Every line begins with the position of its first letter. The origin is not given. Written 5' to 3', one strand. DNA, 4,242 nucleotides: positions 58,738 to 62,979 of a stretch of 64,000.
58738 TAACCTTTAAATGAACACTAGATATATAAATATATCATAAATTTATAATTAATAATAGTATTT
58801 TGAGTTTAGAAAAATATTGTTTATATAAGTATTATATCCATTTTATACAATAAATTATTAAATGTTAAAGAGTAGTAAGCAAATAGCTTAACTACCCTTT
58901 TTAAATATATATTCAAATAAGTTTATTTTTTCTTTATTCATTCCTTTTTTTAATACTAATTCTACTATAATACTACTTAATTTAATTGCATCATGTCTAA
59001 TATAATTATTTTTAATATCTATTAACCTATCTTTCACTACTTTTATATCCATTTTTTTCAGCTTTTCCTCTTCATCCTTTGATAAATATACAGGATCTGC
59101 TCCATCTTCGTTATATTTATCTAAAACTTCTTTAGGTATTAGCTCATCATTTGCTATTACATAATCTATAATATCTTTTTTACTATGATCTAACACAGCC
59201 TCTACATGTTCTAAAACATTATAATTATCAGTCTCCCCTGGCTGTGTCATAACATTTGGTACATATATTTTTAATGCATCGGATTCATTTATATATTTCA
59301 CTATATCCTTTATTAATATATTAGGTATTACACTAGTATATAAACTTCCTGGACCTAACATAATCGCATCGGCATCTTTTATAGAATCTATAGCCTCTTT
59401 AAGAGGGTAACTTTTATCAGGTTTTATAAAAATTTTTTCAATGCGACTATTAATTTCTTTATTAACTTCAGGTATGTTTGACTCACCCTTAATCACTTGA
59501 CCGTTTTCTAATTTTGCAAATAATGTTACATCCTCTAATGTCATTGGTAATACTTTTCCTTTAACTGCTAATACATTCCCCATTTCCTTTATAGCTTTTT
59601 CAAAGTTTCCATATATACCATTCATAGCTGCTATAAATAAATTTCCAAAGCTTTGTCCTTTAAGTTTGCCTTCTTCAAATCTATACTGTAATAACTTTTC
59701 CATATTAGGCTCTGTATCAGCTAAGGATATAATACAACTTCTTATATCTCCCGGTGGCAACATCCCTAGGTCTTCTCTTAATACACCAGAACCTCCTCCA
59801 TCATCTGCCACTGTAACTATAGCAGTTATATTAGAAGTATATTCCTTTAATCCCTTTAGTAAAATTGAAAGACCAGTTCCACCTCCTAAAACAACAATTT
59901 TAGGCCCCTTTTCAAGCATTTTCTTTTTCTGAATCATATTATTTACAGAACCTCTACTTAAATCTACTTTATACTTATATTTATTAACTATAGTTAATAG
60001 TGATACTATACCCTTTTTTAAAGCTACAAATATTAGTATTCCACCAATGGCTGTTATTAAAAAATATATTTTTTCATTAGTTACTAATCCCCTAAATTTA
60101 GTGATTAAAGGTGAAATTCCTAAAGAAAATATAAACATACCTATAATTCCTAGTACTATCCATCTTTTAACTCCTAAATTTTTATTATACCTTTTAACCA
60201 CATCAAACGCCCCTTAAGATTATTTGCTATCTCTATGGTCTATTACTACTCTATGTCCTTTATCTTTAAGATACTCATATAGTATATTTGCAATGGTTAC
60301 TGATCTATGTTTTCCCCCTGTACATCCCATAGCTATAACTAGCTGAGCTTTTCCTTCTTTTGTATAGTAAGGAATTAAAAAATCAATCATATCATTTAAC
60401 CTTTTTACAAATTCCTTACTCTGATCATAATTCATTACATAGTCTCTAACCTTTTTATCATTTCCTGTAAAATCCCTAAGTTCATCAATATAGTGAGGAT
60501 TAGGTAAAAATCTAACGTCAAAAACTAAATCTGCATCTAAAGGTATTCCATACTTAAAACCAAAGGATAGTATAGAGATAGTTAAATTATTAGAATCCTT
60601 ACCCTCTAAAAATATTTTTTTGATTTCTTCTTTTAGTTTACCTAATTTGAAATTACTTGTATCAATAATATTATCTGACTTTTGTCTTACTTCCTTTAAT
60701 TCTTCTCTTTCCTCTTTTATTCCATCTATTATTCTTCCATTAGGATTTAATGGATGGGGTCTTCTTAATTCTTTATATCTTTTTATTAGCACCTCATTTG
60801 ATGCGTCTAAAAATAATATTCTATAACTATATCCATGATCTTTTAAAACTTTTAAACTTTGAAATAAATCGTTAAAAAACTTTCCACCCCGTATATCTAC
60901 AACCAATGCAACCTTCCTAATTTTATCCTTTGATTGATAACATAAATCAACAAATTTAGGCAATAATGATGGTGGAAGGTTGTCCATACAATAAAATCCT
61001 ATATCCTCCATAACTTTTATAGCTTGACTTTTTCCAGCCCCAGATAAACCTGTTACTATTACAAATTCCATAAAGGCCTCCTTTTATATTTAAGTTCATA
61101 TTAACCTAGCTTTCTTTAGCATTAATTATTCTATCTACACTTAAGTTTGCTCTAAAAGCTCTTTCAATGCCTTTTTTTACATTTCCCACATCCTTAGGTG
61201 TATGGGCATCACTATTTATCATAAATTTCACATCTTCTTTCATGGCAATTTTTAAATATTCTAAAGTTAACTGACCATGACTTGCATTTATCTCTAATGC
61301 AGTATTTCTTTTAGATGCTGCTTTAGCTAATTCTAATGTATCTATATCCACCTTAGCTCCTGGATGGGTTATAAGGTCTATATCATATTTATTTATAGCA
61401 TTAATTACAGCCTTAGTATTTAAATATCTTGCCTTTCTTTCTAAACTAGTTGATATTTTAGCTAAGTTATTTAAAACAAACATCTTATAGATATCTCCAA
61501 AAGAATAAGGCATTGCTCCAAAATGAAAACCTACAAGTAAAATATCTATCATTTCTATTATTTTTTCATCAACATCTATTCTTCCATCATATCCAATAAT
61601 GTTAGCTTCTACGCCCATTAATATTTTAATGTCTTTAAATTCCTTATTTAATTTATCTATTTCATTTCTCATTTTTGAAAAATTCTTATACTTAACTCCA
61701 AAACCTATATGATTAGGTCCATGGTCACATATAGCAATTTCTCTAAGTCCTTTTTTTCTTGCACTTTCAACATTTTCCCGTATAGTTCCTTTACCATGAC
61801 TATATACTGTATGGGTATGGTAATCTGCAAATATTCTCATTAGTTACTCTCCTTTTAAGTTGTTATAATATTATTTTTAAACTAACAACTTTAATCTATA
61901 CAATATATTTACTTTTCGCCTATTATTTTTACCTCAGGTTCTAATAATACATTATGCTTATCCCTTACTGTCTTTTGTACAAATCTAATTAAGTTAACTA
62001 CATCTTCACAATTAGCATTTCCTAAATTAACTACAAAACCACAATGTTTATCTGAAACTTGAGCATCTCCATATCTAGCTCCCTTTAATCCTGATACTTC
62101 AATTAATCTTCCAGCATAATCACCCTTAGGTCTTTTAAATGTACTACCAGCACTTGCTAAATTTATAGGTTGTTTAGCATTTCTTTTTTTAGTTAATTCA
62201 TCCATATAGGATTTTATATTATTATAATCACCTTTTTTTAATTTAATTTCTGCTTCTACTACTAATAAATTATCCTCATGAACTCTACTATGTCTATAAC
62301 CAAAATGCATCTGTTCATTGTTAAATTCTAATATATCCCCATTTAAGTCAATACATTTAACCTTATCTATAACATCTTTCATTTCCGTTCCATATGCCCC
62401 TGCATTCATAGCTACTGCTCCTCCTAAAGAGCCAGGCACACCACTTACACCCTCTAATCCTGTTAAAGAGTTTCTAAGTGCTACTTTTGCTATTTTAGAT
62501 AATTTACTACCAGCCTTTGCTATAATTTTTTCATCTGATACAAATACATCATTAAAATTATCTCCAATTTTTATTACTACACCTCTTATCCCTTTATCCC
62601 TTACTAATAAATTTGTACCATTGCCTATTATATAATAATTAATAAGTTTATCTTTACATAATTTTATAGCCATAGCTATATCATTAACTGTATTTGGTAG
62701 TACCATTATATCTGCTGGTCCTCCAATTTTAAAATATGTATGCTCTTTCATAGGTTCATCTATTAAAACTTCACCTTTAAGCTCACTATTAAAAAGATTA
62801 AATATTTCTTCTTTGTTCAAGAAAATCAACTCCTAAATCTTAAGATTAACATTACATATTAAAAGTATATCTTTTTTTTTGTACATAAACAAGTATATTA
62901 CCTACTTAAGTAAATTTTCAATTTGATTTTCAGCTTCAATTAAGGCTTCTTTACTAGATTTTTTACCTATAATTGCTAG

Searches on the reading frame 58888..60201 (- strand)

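Call 48: search_protein_families(library=pfam, proteins=[window:58888-60201:-], max_evalue=1e-8)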
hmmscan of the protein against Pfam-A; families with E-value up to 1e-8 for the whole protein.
window:58888-60201:- (437 aa): 1 family
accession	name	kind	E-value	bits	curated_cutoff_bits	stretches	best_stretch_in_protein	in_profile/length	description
PF01933.23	CofD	-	2.6e-111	371.9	30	1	102-393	1-289/290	2-phospho-L-lactate transferase CofD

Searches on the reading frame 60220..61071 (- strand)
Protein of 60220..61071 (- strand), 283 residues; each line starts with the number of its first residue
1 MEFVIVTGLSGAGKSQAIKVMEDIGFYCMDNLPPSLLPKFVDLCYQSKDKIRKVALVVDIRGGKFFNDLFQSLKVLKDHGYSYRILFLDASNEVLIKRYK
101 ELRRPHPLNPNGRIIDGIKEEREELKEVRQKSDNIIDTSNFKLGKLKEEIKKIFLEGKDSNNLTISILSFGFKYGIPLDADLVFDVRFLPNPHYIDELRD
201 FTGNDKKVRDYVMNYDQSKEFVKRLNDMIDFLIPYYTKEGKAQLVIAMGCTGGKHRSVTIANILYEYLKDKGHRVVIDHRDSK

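Call 48: search_protein_families(library=pfam, proteins=[window:60220-61071:-], max_evalue=1e-8)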
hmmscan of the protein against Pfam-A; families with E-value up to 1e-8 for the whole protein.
window:60220-61071:- (283 aa): 2 families
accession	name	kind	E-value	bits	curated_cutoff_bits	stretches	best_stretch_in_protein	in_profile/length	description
PF03668.21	RapZ-like_N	-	3e-53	180.3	25.4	1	1-155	1-155/158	RapZ-like N-terminal domain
PF22740.1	PapZ_C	-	7.4e-50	168.6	27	1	163-282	1-120/121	RapZ C-terminal domain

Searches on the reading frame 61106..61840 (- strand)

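Call 48: search_protein_families(library=pfam, proteins=[window:61106-61840:-], max_evalue=1e-8)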
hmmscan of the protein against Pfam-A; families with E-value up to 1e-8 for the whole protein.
window:61106-61840:- (244 aa): 1 family
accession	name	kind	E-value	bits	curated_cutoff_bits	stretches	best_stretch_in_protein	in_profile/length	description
PF02811.25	PHP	-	6.1e-13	49.9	26.4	1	6-96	1-71/164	PHP domain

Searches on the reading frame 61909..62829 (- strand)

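Call 48: search_protein_families(library=pfam, proteins=[window:61909-62829:-], max_evalue=1e-8)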
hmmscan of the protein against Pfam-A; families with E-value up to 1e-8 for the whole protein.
window:61909-62829:- (306 aa): 2 families
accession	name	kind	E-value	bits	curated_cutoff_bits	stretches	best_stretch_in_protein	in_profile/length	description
PF02873.21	MurB_C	-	1.7e-35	121.6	27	1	205-303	2-99/99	UDP-N-acetylenolpyruvoylglucosamine reductase, C-terminal domain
PF01565.28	FAD_binding_4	-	6.9e-22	78.1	26.4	1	40-169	2-138/139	FAD binding domain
